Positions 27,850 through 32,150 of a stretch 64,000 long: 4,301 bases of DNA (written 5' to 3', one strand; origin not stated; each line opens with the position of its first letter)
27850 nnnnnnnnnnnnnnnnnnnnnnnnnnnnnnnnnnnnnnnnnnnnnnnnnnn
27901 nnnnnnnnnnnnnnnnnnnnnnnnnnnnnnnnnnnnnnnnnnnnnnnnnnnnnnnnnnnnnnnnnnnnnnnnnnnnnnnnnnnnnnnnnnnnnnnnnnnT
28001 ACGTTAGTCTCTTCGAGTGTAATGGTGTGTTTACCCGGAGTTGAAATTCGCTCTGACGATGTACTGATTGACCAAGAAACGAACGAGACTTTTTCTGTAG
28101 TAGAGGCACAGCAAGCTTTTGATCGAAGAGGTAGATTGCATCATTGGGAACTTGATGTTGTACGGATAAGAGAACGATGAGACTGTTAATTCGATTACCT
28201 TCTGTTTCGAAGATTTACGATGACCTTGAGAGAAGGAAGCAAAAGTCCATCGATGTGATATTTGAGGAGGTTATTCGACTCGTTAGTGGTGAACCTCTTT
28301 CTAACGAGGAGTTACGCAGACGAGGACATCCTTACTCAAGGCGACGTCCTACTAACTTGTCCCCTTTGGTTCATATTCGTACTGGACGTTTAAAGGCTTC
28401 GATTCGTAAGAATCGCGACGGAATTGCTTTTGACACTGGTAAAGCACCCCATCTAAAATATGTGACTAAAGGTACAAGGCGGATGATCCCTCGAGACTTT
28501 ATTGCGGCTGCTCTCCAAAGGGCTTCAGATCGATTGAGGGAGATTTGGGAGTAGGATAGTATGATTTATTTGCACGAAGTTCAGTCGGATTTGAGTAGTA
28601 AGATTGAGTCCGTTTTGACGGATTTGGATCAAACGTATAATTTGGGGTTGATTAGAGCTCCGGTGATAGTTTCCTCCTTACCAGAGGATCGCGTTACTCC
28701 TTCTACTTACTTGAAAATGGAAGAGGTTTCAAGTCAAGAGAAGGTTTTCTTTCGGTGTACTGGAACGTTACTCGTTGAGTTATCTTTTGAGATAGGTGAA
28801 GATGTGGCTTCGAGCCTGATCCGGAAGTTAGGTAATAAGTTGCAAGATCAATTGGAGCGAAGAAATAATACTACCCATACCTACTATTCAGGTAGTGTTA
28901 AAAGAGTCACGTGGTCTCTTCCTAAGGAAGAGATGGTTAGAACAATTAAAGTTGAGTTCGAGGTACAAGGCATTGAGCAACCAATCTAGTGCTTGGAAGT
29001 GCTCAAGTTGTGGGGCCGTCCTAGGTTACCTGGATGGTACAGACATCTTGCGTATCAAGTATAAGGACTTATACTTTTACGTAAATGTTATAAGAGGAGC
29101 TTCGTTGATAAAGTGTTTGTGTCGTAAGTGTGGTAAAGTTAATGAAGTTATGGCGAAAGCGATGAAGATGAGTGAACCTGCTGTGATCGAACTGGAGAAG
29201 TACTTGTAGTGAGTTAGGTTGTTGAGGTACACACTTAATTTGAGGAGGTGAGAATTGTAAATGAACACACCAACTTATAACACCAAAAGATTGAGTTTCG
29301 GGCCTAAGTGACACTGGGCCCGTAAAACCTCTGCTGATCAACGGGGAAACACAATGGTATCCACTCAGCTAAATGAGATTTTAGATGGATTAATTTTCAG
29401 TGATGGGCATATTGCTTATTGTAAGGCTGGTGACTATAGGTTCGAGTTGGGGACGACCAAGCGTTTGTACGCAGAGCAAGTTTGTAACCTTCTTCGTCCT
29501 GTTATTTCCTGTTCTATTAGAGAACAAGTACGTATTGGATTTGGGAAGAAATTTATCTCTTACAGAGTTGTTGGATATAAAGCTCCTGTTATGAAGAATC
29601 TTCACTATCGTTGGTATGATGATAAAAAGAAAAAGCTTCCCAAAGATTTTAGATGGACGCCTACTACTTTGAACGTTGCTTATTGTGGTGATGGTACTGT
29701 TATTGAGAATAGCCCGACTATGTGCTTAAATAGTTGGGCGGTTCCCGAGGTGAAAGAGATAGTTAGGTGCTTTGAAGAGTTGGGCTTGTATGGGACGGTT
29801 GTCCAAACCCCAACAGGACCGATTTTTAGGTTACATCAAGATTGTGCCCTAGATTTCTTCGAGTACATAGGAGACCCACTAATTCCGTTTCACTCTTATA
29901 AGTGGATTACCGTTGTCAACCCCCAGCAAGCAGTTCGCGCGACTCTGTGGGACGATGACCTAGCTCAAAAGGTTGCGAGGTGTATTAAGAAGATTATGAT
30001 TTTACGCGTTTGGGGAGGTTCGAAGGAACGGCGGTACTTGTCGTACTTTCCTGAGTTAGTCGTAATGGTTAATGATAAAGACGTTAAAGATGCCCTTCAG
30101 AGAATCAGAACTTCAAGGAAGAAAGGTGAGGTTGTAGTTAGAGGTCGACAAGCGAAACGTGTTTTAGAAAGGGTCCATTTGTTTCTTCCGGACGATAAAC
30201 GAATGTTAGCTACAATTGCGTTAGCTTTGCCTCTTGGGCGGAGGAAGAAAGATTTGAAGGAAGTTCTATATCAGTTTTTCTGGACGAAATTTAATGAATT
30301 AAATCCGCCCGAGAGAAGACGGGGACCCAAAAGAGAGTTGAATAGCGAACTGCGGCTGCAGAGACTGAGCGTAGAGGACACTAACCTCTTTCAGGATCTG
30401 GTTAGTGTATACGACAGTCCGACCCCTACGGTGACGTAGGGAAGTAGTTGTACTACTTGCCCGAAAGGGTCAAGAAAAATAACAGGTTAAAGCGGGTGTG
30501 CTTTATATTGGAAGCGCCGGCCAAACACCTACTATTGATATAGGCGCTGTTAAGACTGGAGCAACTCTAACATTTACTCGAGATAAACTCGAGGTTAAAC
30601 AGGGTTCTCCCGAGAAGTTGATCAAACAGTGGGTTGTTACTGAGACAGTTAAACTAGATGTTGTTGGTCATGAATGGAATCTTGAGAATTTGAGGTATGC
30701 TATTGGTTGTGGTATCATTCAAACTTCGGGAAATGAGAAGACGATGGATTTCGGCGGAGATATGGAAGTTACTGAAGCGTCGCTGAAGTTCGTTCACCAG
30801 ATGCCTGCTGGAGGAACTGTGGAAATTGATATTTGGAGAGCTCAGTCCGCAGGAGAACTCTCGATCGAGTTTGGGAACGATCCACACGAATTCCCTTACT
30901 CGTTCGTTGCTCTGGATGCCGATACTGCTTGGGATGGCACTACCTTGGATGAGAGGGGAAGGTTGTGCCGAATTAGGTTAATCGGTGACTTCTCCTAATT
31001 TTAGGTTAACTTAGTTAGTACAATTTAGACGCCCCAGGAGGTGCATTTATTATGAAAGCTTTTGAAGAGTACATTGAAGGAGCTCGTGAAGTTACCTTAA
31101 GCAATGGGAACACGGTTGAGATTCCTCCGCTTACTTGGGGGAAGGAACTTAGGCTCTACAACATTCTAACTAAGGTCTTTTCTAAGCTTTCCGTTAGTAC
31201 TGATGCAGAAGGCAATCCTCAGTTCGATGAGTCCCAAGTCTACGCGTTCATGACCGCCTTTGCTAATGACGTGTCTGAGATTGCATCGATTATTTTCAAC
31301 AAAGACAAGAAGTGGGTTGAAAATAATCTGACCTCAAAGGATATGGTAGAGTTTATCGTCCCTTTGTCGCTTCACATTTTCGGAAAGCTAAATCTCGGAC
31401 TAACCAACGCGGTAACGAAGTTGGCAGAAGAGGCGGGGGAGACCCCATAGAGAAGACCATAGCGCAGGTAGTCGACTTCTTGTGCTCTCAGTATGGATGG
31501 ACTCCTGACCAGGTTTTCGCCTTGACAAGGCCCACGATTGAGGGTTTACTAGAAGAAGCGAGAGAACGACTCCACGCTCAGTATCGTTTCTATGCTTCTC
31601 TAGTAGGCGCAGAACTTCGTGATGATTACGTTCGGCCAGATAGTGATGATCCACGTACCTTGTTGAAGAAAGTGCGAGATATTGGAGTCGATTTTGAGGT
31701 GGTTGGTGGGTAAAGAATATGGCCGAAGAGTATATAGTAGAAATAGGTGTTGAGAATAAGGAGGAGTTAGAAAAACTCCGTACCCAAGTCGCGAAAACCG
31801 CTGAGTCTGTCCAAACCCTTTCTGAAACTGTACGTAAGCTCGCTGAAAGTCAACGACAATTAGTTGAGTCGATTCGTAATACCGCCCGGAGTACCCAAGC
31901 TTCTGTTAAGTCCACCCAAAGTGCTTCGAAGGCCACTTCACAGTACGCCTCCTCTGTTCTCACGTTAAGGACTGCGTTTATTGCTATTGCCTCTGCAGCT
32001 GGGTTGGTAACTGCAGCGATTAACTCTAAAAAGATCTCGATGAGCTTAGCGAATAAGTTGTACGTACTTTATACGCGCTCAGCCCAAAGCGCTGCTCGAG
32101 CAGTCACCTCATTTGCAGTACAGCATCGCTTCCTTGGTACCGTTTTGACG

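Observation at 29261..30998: The tail tube gene may be split by a homing-endonuclease-carrying intron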

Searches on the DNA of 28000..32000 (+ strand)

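Call 6: search_dna_similar(query=window:28000-32000:+, collection=phages, mode=distant, max_rows=20)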
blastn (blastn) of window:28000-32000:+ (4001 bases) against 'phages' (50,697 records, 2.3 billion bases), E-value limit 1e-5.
No match.

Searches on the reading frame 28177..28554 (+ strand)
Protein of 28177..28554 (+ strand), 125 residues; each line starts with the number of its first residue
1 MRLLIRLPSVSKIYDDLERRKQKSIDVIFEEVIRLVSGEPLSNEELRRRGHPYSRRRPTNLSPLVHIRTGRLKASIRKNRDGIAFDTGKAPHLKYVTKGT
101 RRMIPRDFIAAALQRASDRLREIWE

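Call 4: search_protein_families(library=pfam, proteins=[window:28177-28554:+], max_evalue=1)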
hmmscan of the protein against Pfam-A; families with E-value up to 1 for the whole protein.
window:28177-28554:+ (125 aa): 1 family
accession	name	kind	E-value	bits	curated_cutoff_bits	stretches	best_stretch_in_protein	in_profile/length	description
PF09447.15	Cnl2_NKP2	-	0.18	12.3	27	1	8-29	36-57/65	Cnl2/NKP2 family protein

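Call 47: search_protein_families(library=phrogs, proteins=[window:28177-28551:+], max_evalue=0.01)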
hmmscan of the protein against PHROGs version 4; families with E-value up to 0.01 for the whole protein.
window:28177-28551:+ (125 aa): 1 family
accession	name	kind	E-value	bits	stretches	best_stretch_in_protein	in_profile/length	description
phrog_5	-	connector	0.00017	22.5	1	58-123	135-200/239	tail completion or Neck1 protein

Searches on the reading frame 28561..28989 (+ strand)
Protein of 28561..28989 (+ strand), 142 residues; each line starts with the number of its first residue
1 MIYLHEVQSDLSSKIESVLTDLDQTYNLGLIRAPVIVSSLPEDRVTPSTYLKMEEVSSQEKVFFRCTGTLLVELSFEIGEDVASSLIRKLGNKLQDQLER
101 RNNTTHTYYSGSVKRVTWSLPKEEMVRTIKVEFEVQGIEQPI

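Call 4: search_protein_families(library=pfam, proteins=[window:28561-28989:+], max_evalue=1)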
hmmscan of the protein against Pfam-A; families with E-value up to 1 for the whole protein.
window:28561-28989:+ (142 aa): 2 families
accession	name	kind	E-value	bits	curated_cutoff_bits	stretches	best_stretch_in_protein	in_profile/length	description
PF20765.3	Phage_tail_terminator_8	-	0.083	13.7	24.2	1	33-112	17-95/124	Phage tail terminator protein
PF12041.13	DELLA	-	0.17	12.3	23.8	1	8-25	50-67/69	Transcriptional regulator DELLA protein N terminal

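Call 47: search_protein_families(library=phrogs, proteins=[window:28561-28986:+], max_evalue=0.01)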
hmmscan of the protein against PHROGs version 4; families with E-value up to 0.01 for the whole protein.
window:28561-28986:+ (142 aa): 0 families

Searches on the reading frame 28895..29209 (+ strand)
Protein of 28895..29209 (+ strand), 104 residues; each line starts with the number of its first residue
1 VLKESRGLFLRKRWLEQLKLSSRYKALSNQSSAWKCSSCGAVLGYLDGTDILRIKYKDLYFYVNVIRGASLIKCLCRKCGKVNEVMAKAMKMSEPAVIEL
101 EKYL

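Call 4: search_protein_families(library=pfam, proteins=[window:28895-29209:+], max_evalue=1)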
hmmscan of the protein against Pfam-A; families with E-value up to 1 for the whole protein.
window:28895-29209:+ (104 aa): 9 families
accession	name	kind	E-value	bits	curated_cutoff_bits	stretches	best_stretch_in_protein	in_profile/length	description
PF00641.23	Zn_ribbon_RanBP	-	0.016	14.9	27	1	27-42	12-27/30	Zn-finger in Ran binding protein and others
PF18547.6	HalOD2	-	0.025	14.9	27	1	31-43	29-41/52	Halobacterial output domain 2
PF09723.15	Zn_ribbon_8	-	0.028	14.9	34.4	0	76-91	8-23/41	Zinc ribbon domain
PF13248.11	Zn_ribbon_3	-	0.043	13.8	27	0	35-43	18-26/26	zinc-ribbon domain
PF13240.11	Zn_Ribbon_1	-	0.073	13.3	25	0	36-41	16-21/23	zinc-ribbon domain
PF24463.1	DUF7577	-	0.085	12.9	28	0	33-41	2-10/27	Domain of unknown function (DUF7577)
PF24292.1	DUF7479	-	0.12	12.9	27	0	15-43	12-40/60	Domain of unknown function (DUF7479)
PF01475.25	FUR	-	0.2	12.2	23.1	1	73-97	81-105/121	Ferric uptake regulator family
PF20097.4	DUF6487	-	0.38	11.6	24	0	26-42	46-61/67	Domain of unknown function (DUF6487)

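Call 47: search_protein_families(library=phrogs, proteins=[window:28895-29206:+], max_evalue=0.01)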
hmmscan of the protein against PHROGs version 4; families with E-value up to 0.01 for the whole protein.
window:28895-29206:+ (104 aa): 1 family
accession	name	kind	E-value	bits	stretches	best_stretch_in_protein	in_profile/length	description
phrog_5516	-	unknown function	0.0032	18.5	0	72-101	30-59/90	-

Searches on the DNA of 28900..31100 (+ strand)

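Call 3: search_rna_families(source=window, start=28900, end=31100, threshold=evalue, max_evalue=10, show_alignments=4)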
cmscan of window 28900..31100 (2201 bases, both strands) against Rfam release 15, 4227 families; matches with E-value up to 10: 4.
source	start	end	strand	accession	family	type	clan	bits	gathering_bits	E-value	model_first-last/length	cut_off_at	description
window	29158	29214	+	RF01144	sR17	Gene; snRNA; snoRNA; CD-box;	-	20.1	36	0.091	1-55/55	no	Small nucleolar RNA sR17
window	30424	30481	+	RF02931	Bacilli-1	Gene; sRNA;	-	18.6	55.6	0.49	1-65/65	no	Bacilli-1 RNA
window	29611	29644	+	RF01420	snoR113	Gene; snRNA; snoRNA; CD-box;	-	15.3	47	8.4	1-103/103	no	Small nucleolar RNA snoR113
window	29049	29158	+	RF03065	IS605-orfB-I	Gene; sRNA;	-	13.3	94.2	9.7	1-214/214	no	IS605-orfB-I RNA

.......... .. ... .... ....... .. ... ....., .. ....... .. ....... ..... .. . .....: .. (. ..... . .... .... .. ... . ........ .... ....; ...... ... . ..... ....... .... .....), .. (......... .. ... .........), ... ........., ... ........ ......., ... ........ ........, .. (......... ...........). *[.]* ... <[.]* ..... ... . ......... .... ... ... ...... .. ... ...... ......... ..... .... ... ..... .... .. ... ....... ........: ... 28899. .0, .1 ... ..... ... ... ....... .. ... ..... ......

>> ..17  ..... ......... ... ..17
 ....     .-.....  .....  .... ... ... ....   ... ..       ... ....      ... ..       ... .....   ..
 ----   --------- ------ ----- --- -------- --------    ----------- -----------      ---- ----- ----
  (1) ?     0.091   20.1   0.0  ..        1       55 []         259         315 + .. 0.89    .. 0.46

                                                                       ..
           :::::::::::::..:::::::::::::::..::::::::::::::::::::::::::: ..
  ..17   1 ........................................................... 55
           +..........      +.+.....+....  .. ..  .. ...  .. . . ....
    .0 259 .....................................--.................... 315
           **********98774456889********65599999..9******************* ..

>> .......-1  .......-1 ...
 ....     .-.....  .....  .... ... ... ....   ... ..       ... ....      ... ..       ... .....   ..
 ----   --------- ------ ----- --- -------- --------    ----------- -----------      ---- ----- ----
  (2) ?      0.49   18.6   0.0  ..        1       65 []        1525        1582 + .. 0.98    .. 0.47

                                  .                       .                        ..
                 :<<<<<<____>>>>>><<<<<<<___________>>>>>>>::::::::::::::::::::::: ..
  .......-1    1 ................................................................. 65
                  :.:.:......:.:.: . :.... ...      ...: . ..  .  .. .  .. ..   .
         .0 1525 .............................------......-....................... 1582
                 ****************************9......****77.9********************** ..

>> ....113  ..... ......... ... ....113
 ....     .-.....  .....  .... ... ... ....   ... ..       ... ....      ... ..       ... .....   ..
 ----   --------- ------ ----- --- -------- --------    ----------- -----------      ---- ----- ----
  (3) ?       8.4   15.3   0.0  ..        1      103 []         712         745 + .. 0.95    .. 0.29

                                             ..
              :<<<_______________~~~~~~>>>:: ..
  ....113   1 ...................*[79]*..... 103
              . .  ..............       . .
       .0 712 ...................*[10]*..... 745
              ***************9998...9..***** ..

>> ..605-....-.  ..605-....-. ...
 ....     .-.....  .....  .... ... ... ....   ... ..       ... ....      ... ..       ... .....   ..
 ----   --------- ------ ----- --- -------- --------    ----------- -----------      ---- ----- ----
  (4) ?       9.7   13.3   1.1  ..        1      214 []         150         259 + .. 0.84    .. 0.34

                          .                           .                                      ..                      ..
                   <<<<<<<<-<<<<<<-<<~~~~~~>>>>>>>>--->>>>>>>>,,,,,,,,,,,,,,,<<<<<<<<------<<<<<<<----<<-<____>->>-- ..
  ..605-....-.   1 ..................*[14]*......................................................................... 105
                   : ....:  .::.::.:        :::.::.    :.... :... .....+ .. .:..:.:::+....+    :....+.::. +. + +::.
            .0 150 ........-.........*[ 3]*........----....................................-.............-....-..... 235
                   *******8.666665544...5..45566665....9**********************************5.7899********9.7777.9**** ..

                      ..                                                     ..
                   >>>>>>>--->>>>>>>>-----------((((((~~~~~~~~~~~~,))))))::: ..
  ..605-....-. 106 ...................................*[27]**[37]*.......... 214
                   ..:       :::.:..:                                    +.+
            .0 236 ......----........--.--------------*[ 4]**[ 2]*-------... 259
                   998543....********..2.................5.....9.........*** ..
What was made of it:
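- There is no domain V and no group II Rfam hit (call 3).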

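Call 21: search_rna_families(source=window, start=30180, end=30510, threshold=evalue, max_evalue=10, show_alignments=5)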
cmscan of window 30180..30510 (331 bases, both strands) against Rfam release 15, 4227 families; matches with E-value up to 10: 3.
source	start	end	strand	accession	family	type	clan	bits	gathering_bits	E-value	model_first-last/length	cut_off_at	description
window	30424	30481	+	RF02931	Bacilli-1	Gene; sRNA;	-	18.6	55.6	0.074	1-65/65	no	Bacilli-1 RNA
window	30361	30424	-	RF00764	mir-191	Gene; miRNA;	-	12.4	54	7.5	1-91/91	no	mir-191 microRNA precursor family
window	30342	30449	-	RF02220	ZNRD1-AS1_3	Gene; lncRNA;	-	12.1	60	3.4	1-104/104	no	ZNRD1 antisense RNA 1 conserved region 3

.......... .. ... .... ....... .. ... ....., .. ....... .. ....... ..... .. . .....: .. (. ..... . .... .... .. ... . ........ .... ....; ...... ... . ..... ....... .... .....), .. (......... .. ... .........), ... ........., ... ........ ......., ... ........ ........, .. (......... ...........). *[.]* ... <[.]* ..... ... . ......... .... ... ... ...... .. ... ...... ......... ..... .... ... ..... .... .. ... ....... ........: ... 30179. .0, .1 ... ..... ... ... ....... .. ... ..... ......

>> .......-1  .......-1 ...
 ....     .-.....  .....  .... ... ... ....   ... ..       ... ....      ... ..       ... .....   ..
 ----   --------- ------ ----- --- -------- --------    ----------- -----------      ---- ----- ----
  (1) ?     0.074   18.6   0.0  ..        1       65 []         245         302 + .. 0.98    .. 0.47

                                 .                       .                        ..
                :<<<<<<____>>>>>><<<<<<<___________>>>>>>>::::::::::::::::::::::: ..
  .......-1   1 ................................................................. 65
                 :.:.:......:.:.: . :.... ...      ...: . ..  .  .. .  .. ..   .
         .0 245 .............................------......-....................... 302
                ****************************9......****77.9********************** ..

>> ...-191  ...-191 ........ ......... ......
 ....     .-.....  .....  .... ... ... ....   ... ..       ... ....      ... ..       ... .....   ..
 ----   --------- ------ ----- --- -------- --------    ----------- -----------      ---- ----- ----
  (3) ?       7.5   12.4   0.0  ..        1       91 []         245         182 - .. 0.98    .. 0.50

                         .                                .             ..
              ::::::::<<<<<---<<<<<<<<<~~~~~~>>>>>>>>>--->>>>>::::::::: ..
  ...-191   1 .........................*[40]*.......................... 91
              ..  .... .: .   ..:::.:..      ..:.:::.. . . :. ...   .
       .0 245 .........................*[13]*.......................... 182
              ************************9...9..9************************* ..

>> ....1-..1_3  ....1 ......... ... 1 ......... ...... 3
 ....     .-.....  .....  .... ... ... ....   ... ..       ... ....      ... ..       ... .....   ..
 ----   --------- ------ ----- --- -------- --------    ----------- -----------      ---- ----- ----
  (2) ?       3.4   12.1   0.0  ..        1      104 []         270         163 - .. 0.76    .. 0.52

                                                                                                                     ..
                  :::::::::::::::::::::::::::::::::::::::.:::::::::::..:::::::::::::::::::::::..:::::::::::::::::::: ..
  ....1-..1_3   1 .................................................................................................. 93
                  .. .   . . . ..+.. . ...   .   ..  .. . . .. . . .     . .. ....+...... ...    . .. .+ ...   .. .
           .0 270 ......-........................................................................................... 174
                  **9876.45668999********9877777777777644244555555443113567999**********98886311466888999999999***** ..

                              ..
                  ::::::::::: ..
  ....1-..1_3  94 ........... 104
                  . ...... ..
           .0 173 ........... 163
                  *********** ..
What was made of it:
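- Rfam finds no intron (calls 3, 21).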

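Call 62: search_rna_families(sources=[L021], threshold=evalue, max_evalue=1, show_alignments=3)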
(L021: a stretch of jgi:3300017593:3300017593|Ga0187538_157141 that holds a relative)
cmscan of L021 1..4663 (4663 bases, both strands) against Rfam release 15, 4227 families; matches with E-value up to 1: 0.
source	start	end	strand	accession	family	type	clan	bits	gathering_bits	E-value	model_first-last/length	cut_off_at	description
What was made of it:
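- It also finds nothing in L021 (call 62).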

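Call 90: search_dna_similar(query=window:30340-30500:+, collection=phages, mode=distant, max_evalue=0.01, max_rows=15)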
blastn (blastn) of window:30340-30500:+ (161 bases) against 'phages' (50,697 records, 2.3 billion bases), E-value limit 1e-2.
No match.

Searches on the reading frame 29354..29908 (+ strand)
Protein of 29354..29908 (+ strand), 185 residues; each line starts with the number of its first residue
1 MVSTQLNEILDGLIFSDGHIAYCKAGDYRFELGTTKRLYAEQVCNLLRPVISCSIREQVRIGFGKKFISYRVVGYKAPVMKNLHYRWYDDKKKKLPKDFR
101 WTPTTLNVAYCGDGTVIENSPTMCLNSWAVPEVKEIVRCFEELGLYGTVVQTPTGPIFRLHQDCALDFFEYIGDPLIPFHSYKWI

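Call 91: search_dna_similar(query=window:29354-29908:+, collection=phages, mode=protein, max_evalue=0.001, max_rows=15)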
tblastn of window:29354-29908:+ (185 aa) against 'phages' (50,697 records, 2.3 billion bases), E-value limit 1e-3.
Records with a match: 3; places in all: 3; records where one place covers at least 80% of the query: 3.
Best place of each record, by identity: <60% 3.
By first word of the organism name: Haloarcula 3.
By host as written in the record: Haloarcula vallismortis 3.
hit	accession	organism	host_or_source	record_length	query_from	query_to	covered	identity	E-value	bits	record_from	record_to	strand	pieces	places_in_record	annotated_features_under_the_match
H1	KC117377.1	Haloarcula vallismortis tailed virus 1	Haloarcula vallismortis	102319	2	184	99%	24.5%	1e-6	53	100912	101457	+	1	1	173: hypothetical protein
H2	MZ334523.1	Haloarcula virus HVTV-2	Haloarcula vallismortis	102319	2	184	99%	24.5%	1e-6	53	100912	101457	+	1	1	LAGLIDADG endonuclease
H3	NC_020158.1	Haloarcula vallismortis tailed virus 1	Haloarcula vallismortis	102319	2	184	99%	24.5%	1e-6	53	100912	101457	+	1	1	173: homing endonuclease with LAGLIDADG motif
